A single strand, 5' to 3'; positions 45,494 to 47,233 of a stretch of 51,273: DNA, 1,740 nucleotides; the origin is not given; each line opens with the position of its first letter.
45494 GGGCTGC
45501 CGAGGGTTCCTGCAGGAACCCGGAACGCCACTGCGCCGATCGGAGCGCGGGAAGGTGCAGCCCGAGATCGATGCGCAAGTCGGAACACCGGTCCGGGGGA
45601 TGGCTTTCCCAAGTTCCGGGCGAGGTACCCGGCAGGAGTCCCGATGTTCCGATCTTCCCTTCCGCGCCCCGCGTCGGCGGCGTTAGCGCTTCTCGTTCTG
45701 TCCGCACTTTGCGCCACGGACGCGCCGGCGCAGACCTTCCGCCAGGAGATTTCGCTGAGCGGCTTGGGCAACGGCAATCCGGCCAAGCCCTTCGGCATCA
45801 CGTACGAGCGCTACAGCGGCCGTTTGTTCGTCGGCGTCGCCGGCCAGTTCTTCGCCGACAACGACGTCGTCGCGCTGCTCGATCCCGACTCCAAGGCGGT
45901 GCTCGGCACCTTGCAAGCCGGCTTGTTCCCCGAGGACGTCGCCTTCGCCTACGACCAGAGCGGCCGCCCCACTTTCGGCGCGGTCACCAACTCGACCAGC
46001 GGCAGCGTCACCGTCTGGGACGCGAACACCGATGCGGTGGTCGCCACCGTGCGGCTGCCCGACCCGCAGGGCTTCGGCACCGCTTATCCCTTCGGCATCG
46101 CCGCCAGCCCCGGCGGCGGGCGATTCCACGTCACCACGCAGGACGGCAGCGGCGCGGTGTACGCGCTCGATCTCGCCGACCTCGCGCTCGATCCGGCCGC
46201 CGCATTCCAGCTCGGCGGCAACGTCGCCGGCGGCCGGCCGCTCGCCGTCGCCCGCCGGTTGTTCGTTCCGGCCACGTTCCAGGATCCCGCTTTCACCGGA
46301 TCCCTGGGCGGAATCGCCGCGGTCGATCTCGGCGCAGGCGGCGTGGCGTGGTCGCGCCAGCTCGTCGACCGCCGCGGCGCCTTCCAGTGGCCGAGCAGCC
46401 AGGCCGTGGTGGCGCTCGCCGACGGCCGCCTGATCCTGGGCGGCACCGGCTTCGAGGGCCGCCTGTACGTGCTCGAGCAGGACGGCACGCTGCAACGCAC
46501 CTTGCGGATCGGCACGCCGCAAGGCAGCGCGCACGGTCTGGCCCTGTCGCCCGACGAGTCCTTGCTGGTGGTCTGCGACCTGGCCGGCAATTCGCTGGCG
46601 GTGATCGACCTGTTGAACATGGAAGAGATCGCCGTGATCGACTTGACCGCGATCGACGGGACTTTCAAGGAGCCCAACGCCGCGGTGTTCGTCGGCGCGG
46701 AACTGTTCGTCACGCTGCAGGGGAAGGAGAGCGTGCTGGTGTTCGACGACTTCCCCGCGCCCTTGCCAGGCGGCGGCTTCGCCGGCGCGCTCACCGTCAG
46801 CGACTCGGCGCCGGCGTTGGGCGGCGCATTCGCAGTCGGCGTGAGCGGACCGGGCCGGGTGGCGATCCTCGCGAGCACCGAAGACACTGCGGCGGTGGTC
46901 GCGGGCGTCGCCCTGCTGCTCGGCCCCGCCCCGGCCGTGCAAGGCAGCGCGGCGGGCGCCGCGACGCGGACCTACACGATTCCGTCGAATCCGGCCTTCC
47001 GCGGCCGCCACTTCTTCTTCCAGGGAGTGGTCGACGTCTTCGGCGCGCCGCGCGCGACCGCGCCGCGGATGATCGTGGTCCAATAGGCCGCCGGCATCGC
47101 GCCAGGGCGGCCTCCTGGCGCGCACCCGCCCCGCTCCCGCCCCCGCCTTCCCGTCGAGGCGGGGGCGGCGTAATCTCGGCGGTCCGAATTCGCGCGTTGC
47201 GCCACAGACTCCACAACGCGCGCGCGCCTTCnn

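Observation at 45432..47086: Cobalamin riboswitch controls a secreted beta-propeller protein rather than a known B12 gene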

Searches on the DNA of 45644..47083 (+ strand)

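Call 24: search_rna_families(sources=[L001, L002, L003, L004, L005, L006, L007, L008, L009], threshold=gathering)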
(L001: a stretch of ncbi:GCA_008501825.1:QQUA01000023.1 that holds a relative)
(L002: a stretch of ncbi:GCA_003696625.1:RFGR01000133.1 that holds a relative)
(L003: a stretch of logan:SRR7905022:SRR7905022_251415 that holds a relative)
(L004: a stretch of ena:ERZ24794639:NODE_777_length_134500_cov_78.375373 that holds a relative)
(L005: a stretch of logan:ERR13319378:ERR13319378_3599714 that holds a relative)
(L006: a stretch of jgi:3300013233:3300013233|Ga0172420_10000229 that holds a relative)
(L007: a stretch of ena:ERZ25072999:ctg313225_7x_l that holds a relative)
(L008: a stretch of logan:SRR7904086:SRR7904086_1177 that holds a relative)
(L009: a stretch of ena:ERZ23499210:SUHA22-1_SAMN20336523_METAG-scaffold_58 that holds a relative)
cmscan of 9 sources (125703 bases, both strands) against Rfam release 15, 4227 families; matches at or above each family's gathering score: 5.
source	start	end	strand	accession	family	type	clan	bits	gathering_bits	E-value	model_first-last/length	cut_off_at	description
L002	7825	7943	+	RF00174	Cobalamin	Cis-reg; riboswitch;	CL00101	81.7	31.5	2.7e-18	45-169/189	no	Cobalamin riboswitch aptamer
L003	823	941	+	RF00174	Cobalamin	Cis-reg; riboswitch;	CL00101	81.6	31.5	2.9e-18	45-169/189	no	Cobalamin riboswitch aptamer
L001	7779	7968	+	RF00174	Cobalamin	Cis-reg; riboswitch;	CL00101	59.9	31.5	4.8e-12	1-189/189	no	Cobalamin riboswitch aptamer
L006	7718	7939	+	RF00174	Cobalamin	Cis-reg; riboswitch;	CL00101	58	31.5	1.7e-11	1-189/189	no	Cobalamin riboswitch aptamer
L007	7730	7961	+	RF00174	Cobalamin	Cis-reg; riboswitch;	CL00101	47.5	31.5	1.7e-08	1-189/189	no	Cobalamin riboswitch aptamer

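Call 27: search_rna_families(source=L004, start=7600, end=8100, threshold=evalue, max_evalue=10)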
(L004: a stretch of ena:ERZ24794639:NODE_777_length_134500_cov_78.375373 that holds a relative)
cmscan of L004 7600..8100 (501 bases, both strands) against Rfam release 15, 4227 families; matches with E-value up to 10: 4.
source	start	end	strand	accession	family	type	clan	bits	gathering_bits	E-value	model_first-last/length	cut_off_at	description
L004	7869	7956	+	RF01689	AdoCbl-II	Cis-reg; riboswitch;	CL00101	30.7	36.5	2.8e-05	1-81/81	no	AdoCbl-II (Cobalamin/B12) riboswitch aptamer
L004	7680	7732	+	RF02464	Ms_AS-4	Gene; sRNA;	-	18.8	50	1.4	1-82/82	no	Actinobacteria sRNA Ms_AS-4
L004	7697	7782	-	RF02927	Actino-ugpB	Gene; sRNA;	-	18.7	42.5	0.58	1-61/61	no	Actino-ugpB RNA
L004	7670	7752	-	RF02464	Ms_AS-4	Gene; sRNA;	-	18.3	50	1.8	1-82/82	no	Actinobacteria sRNA Ms_AS-4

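Call 28: search_rna_families(source=L008, start=7600, end=8100, threshold=evalue, max_evalue=10)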
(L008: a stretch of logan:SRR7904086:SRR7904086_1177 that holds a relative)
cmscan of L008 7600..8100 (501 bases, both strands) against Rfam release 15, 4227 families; matches with E-value up to 10: 3.
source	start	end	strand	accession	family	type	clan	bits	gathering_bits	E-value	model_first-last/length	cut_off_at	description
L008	7825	7978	+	RF00174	Cobalamin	Cis-reg; riboswitch;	CL00101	14.2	31.5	0.23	1-189/189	no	Cobalamin riboswitch aptamer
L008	7927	7996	+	RF00925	MIR1027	Gene; miRNA;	-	14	150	5.6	1-142/142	no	MIR1027 microRNA precursor family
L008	7635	7662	+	RF01346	CRISPR-DR36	Gene; CRISPR;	-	12.5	38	5.3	1-36/36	no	CRISPR RNA direct repeat element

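Call 34: search_rna_families(sources=[L010, L011, L012, L013], threshold=evalue, max_evalue=0.01)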
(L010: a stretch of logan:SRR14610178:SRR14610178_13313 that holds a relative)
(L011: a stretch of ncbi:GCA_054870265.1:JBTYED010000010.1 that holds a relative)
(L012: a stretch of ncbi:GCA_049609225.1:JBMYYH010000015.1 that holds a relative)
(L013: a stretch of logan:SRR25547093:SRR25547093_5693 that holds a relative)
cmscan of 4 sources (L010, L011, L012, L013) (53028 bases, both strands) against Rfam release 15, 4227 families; matches with E-value up to 0.01: 4.
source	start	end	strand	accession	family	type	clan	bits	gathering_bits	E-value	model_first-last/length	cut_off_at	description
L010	7752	7948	+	RF00174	Cobalamin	Cis-reg; riboswitch;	CL00101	67.7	31.5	1.2e-14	1-189/189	no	Cobalamin riboswitch aptamer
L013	1441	1537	+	RF01482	AdoCbl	Cis-reg; riboswitch;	CL00101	49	50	5e-06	14-107/149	no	AdoCbl (Cobalamin/B12) riboswitch aptamer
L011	7838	7925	+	RF01689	AdoCbl-II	Cis-reg; riboswitch;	CL00101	34.2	36.5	0.00024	1-81/81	no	AdoCbl-II (Cobalamin/B12) riboswitch aptamer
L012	7868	7954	+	RF01689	AdoCbl-II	Cis-reg; riboswitch;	CL00101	32.8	36.5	0.00063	1-81/81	no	AdoCbl-II (Cobalamin/B12) riboswitch aptamer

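Call 44: search_rna_families(source=L009, start=7700, end=8100, threshold=evalue, max_evalue=10, show_alignments=1)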
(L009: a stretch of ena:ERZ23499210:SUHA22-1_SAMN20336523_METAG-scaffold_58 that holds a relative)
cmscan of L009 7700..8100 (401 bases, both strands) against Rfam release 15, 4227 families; matches with E-value up to 10: 2.
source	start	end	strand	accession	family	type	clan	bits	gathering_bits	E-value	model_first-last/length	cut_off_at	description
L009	7857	7998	+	RF01482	AdoCbl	Cis-reg; riboswitch;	CL00101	31.6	50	0.00043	1-149/149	no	AdoCbl (Cobalamin/B12) riboswitch aptamer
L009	8020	8076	+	RF02808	PyrR210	Gene; snRNA; snoRNA; HACA-box;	-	13.2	59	5.4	1-59/59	no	Pyrobaculum sRNA 210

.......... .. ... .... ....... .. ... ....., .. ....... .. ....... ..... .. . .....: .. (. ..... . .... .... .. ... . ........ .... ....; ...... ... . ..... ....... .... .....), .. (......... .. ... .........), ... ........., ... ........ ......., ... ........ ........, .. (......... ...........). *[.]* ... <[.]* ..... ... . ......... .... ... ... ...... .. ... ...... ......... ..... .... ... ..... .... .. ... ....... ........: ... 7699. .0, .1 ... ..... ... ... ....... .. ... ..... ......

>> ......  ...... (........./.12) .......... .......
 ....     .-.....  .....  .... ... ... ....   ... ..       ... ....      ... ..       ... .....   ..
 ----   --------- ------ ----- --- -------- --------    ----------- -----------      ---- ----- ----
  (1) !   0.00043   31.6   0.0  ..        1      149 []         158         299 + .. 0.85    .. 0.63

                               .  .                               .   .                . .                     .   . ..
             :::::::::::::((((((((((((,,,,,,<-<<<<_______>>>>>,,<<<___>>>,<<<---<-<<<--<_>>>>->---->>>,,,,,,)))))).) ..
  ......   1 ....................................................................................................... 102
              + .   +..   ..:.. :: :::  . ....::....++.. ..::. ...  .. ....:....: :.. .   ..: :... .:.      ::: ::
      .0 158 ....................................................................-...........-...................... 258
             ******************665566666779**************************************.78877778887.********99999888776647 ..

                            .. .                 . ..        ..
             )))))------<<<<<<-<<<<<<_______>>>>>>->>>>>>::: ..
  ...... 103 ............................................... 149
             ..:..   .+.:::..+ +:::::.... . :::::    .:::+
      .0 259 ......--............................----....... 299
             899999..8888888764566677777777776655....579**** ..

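Call 55: search_rna_families(sources=[L014, L015, L018, L019, L020, L021, L023, L024, L025, L026, L027, L028, L030, L031, L032], threshold=gathering)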
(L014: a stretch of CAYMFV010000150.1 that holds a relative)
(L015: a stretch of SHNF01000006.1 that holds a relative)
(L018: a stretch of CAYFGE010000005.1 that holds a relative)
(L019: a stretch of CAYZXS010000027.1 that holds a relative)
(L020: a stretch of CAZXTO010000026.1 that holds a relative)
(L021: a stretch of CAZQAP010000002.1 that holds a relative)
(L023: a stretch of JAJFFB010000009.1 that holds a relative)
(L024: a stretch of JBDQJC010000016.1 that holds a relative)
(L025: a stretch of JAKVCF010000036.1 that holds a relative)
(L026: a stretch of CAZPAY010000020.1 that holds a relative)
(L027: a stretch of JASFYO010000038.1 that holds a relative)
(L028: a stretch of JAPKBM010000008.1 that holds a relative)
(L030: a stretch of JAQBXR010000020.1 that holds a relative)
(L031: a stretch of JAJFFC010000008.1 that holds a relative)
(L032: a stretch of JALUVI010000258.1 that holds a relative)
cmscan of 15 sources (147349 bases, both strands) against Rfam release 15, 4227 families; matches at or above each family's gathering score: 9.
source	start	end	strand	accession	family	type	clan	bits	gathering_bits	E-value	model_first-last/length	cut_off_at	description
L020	4678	4901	+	RF00174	Cobalamin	Cis-reg; riboswitch;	CL00101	79.3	31.5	1.6e-17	1-189/189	no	Cobalamin riboswitch aptamer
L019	4678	4900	+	RF00174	Cobalamin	Cis-reg; riboswitch;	CL00101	74.8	31.5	3.1e-16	1-189/189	no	Cobalamin riboswitch aptamer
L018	4853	4973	+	RF00174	Cobalamin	Cis-reg; riboswitch;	CL00101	74.1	31.5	4.8e-16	45-169/189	no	Cobalamin riboswitch aptamer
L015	4833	4972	+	RF00174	Cobalamin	Cis-reg; riboswitch;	CL00101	66.5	31.5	7.5e-14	46-168/189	no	Cobalamin riboswitch aptamer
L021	276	497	+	RF00174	Cobalamin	Cis-reg; riboswitch;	CL00101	56.7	31.5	4.8e-11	1-189/189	no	Cobalamin riboswitch aptamer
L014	1787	1991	+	RF00174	Cobalamin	Cis-reg; riboswitch;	CL00101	54.2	31.5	2.4e-10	1-189/189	no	Cobalamin riboswitch aptamer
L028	4870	4943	+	RF01689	AdoCbl-II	Cis-reg; riboswitch;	CL00101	39.8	36.5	1.2e-05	1-81/81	no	AdoCbl-II (Cobalamin/B12) riboswitch aptamer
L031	4851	4994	+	RF00174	Cobalamin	Cis-reg; riboswitch;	CL00101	34.2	31.5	0.00013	1-189/189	no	Cobalamin riboswitch aptamer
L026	2051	2184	+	RF00174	Cobalamin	Cis-reg; riboswitch;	CL00101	32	31.5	0.00055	1-189/189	no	Cobalamin riboswitch aptamer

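Call 57: search_rna_families(sources=[L022, L023, L024, L025, L027, L030, L032], threshold=evalue, max_evalue=1)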
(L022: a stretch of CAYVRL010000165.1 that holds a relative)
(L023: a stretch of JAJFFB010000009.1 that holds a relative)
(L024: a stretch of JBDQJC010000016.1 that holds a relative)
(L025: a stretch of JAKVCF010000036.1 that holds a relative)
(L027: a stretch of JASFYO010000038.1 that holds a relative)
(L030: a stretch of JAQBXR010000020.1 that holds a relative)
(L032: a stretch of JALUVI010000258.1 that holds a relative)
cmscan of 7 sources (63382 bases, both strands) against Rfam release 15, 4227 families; matches with E-value up to 1: 6.
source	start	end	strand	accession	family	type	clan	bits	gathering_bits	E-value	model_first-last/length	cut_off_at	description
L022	1426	1557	+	RF00174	Cobalamin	Cis-reg; riboswitch;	CL00101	70.4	31.5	2.4e-15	45-169/189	no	Cobalamin riboswitch aptamer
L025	4879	5019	+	RF01482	AdoCbl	Cis-reg; riboswitch;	CL00101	40.2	50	0.00066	1-149/149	no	AdoCbl (Cobalamin/B12) riboswitch aptamer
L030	4871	4955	+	RF01689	AdoCbl-II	Cis-reg; riboswitch;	CL00101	33.1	36.5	0.00064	1-81/81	no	AdoCbl-II (Cobalamin/B12) riboswitch aptamer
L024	4822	4963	+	RF01482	AdoCbl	Cis-reg; riboswitch;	CL00101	32.1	50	0.052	1-149/149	no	AdoCbl (Cobalamin/B12) riboswitch aptamer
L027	843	941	+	RF01689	AdoCbl-II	Cis-reg; riboswitch;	CL00101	30.3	36.5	0.0047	1-81/81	no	AdoCbl-II (Cobalamin/B12) riboswitch aptamer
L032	4779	4876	+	RF01482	AdoCbl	Cis-reg; riboswitch;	CL00101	28.5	50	0.35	18-103/149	no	AdoCbl (Cobalamin/B12) riboswitch aptamer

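Call 75: build_rna_model(alignment_id=A6)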
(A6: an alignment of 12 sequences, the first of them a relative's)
Model R1 built from alignment A6 (12 sequences, 168 columns); structure: RNAalifold consensus.
model positions 136; base pairs 16; branch points 2; effective number of sequences 3.03; information 0.59 bits per position. Calibrated on 0.2 Mb of random sequence (short: E-values are rough).
structure used (alignment columns):
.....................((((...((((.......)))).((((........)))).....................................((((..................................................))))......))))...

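Call 76: search_with_rna_model(model_id=R1, sources=[window, L001, L002, L006, L007, L008, L010, L014, L015, L018, L019, L020, L021, L022, L023, L026, L033, L034, L035, L036, L037, L038, L039, L040, L041, L042, L043, L044, L045, L046, L047, L048, L049, L050, L051, L052, L053, L054, L055, L056, L057, L058, L059, L060, L061, L062, L063, L064, L065, L066, L067, L068, L069, L070, L071, L072, L073, L074, L075, L076, L077, L078, L079, L080, L081, L082, L083, L084, L085, L086, L087, L088, L089, L090, L091, L092, L093, L094, L095, L096, L097, L098, L099, L100, L101, L102, L103, L104, L105, L106, L107, L108, L109, L110, L111, L112], max_evalue=1)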
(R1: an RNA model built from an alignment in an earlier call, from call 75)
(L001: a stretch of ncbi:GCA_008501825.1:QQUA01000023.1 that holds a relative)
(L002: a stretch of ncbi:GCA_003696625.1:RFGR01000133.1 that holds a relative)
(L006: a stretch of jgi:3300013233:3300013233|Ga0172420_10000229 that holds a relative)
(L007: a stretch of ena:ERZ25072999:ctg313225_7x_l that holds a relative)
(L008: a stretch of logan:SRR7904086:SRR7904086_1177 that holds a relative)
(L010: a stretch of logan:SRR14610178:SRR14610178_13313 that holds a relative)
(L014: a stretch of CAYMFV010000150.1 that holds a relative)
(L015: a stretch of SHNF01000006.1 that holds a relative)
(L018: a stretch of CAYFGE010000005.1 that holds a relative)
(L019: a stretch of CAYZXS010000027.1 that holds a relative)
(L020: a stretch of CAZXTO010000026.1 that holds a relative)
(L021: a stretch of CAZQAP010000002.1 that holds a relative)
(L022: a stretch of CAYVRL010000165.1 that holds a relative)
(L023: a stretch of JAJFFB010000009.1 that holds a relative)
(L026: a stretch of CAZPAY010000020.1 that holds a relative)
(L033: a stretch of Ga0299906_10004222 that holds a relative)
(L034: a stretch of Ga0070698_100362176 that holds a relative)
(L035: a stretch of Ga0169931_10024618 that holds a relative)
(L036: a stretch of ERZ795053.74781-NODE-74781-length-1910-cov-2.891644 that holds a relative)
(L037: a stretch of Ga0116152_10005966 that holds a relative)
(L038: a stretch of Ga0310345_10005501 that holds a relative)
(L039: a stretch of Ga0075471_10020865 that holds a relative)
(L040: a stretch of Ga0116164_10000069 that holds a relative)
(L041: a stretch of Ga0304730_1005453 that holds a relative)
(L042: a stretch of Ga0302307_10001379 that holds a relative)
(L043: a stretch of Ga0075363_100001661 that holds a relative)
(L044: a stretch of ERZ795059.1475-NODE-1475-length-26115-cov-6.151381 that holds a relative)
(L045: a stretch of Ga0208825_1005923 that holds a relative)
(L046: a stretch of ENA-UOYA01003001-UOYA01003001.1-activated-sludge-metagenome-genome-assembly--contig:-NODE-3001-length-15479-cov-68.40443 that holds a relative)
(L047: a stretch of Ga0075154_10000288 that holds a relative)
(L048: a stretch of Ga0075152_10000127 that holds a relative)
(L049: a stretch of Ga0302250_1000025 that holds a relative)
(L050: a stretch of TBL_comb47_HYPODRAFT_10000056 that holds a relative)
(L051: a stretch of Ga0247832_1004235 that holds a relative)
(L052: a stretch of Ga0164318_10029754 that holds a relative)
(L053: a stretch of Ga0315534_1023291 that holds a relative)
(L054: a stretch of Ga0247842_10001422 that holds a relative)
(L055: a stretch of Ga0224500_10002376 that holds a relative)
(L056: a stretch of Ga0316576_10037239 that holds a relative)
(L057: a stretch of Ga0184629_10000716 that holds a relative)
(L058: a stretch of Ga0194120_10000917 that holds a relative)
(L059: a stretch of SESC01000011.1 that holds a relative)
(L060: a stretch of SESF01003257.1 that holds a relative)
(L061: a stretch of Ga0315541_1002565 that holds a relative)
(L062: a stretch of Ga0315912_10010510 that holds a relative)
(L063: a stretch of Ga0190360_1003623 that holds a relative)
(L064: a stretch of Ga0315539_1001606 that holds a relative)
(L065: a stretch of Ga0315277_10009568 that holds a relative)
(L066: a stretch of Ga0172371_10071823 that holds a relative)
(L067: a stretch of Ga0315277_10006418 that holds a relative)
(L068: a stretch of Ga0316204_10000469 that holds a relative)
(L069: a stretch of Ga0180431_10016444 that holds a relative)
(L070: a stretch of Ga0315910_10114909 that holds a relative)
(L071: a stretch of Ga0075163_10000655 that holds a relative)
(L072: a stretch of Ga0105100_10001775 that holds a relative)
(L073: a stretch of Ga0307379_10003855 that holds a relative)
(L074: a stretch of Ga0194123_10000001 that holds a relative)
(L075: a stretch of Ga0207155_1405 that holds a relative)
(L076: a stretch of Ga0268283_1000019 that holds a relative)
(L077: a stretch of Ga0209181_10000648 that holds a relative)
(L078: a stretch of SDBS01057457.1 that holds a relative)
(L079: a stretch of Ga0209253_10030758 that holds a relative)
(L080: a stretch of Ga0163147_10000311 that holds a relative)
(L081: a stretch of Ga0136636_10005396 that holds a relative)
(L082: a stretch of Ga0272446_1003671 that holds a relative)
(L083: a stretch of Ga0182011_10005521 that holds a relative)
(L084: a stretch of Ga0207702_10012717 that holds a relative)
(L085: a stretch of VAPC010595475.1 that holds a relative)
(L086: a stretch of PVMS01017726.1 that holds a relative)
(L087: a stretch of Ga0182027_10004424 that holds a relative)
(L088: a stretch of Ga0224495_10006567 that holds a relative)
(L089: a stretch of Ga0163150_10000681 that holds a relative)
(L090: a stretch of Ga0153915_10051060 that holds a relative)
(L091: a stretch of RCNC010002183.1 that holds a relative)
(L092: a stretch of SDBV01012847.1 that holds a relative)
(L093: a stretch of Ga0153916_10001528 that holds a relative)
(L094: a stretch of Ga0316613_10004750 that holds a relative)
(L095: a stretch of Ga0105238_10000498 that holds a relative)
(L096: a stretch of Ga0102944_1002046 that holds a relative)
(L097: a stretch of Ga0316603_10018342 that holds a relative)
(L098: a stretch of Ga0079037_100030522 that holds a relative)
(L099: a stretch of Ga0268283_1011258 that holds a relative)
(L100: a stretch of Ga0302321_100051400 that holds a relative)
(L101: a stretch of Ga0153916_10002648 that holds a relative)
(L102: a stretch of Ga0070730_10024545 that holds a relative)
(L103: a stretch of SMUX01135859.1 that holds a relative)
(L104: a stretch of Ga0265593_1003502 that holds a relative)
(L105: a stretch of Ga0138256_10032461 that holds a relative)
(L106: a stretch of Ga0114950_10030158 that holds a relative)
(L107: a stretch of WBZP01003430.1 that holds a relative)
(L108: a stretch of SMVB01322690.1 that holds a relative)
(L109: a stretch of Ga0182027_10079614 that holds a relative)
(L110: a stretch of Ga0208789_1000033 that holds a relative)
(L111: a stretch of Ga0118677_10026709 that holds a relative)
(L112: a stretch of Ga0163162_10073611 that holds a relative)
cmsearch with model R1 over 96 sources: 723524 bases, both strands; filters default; matches with E-value up to 1: 22.
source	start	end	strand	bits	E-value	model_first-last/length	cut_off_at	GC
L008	7830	7999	+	66.7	2.4e-15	1-136/136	no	0.6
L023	4724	4924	+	59.2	2.5e-13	1-136/136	no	0.69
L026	2081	2242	+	53.4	9.5e-12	1-136/136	no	0.6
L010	7759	7852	+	50.9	4.3e-11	1-136/136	no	0.65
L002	7806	7986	+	49.4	1.1e-10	1-136/136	no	0.71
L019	4682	4799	+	48.3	2.1e-10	1-136/136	no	0.65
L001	7783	7861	+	47.2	4.3e-10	1-136/136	no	0.75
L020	4698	4924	+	45.8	1e-09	1-136/136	no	0.63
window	45423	45523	+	43.4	4.6e-09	1-136/136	no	0.69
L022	1404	1601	+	42.7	6.9e-09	1-136/136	no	0.67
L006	7735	7831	+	42.5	8e-09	1-136/136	no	0.73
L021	293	389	+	42.5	8e-09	1-136/136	no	0.73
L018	4834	4909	+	40.9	2.2e-08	1-136/136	no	0.75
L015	4812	4894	+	40.6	2.6e-08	1-136/136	no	0.71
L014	1790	1878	+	39.7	4.4e-08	1-136/136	no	0.78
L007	7743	7844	+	38.6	9e-08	1-136/136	no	0.71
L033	3673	3768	+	28.7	4e-05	1-136/136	no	0.7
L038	1462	1569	+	28.3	5.1e-05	1-136/136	no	0.67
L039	842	969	+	27.5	8.5e-05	1-136/136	no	0.63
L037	2595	2703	+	14.2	0.32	1-136/136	no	0.68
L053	1109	1263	-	14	0.38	1-136/136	no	0.61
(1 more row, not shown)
